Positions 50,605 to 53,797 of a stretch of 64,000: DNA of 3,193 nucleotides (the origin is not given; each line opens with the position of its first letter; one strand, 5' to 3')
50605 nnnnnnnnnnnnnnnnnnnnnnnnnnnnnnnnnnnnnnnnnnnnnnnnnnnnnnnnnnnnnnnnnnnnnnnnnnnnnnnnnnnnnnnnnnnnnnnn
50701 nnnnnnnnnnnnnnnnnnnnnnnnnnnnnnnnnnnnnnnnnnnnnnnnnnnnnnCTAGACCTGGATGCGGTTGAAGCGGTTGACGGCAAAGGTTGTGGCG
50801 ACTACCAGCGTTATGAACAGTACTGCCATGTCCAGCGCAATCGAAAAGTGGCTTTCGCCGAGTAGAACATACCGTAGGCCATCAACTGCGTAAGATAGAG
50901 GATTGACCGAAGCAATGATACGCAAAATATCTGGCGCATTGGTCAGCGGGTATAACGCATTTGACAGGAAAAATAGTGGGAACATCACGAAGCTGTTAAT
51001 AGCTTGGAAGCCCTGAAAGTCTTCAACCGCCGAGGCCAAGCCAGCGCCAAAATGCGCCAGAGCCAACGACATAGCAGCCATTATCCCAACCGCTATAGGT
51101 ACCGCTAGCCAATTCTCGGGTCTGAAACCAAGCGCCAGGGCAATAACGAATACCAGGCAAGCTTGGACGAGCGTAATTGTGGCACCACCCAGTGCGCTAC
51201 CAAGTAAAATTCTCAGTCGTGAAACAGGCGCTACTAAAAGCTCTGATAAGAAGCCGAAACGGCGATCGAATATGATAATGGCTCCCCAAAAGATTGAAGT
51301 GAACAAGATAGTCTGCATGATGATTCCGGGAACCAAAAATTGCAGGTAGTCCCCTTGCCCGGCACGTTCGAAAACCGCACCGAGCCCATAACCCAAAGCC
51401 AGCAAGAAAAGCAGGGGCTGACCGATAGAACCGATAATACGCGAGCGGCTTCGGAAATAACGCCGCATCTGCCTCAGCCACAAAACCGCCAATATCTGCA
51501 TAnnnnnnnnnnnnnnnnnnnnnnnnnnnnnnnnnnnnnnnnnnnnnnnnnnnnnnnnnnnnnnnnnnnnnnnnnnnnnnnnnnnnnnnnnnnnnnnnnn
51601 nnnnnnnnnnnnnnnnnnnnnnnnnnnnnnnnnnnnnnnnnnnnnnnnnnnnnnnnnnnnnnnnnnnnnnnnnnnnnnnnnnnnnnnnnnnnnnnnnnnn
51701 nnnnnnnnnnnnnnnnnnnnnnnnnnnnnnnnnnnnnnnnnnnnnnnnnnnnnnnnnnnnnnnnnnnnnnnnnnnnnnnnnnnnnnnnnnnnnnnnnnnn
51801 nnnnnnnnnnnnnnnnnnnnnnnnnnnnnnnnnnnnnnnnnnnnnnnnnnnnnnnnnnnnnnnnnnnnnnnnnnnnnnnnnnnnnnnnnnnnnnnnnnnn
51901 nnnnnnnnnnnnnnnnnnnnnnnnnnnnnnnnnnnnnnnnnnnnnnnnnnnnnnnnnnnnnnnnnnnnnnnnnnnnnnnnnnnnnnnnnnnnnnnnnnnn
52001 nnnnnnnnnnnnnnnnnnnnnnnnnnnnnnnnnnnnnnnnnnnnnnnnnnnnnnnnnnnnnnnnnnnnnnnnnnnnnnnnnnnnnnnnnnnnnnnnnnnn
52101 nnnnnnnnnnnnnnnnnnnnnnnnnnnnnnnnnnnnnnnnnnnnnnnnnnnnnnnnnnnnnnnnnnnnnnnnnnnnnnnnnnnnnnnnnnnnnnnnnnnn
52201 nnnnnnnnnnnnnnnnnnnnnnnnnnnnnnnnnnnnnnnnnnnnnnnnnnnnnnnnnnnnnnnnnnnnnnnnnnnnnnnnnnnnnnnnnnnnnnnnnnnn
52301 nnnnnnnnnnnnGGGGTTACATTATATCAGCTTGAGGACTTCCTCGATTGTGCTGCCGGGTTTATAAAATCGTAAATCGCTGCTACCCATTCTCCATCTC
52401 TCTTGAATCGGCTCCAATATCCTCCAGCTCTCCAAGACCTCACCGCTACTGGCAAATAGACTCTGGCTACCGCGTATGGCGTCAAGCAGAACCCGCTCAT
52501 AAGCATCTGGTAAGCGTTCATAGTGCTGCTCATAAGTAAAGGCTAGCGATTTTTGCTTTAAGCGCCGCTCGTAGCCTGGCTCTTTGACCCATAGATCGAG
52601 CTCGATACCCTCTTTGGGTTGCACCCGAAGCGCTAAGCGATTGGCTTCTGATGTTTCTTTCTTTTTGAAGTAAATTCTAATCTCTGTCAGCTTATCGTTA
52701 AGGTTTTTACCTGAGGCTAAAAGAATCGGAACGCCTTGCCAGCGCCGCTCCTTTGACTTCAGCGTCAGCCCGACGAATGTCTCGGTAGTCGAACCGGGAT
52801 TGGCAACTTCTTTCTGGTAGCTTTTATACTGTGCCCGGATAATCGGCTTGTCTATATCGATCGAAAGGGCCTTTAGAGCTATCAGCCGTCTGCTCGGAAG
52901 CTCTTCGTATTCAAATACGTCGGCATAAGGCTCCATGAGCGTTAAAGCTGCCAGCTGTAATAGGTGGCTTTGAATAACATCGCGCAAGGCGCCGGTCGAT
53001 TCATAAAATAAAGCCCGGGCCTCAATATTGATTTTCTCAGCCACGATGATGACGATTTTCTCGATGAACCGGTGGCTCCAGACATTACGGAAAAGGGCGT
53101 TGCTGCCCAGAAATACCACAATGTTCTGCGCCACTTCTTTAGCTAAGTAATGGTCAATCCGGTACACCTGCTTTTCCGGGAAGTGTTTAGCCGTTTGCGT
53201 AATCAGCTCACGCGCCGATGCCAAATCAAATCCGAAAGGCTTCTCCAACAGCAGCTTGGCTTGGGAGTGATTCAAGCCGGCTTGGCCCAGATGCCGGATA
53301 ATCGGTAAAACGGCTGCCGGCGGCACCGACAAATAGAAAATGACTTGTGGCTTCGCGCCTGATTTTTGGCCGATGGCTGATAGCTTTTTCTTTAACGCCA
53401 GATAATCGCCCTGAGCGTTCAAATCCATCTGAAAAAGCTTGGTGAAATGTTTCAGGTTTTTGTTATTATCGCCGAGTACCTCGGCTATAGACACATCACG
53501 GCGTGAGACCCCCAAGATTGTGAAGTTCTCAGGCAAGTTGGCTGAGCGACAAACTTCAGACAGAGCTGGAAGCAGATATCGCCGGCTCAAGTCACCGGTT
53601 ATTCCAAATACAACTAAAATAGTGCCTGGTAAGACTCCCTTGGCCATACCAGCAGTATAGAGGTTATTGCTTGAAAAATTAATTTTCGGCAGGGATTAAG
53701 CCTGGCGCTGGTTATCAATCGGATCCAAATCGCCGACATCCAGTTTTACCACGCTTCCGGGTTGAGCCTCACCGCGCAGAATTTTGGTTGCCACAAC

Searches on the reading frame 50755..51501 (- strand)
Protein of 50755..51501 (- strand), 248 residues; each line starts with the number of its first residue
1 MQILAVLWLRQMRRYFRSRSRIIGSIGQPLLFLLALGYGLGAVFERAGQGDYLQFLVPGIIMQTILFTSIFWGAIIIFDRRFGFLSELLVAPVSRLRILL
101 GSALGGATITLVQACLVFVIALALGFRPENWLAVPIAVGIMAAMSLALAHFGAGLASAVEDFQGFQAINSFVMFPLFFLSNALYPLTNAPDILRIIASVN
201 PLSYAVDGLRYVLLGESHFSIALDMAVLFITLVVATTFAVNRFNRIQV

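Call 82: search_protein_families(library=pfam, proteins=[window:50755-51501:-], max_evalue=0.00001)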
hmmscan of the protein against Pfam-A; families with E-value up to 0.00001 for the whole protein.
window:50755-51501:- (248 aa): 2 families
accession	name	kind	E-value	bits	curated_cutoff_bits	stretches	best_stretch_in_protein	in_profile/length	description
PF01061.29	ABC2_membrane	-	7.3e-32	111.1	26.9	1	5-213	4-210/211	ABC-2 type transporter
PF12698.13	ABC2_membrane_3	-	1.6e-20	74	31.6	1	49-239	157-345/347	ABC-2 family transporter protein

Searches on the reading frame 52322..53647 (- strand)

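Call 82: search_protein_families(library=pfam, proteins=[window:52322-53647:-], max_evalue=0.00001)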
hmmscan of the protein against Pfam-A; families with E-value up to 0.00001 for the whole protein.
window:52322-53647:- (441 aa): 2 families
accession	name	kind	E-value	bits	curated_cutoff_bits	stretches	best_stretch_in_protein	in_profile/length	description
PF02781.21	G6PD_C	-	1.4e-67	228.3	27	1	182-433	6-279/296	Glucose-6-phosphate dehydrogenase, C-terminal domain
PF00479.28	G6PD_N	-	7.1e-42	144.6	22.1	1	12-175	1-183/183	Glucose-6-phosphate dehydrogenase, NAD binding domain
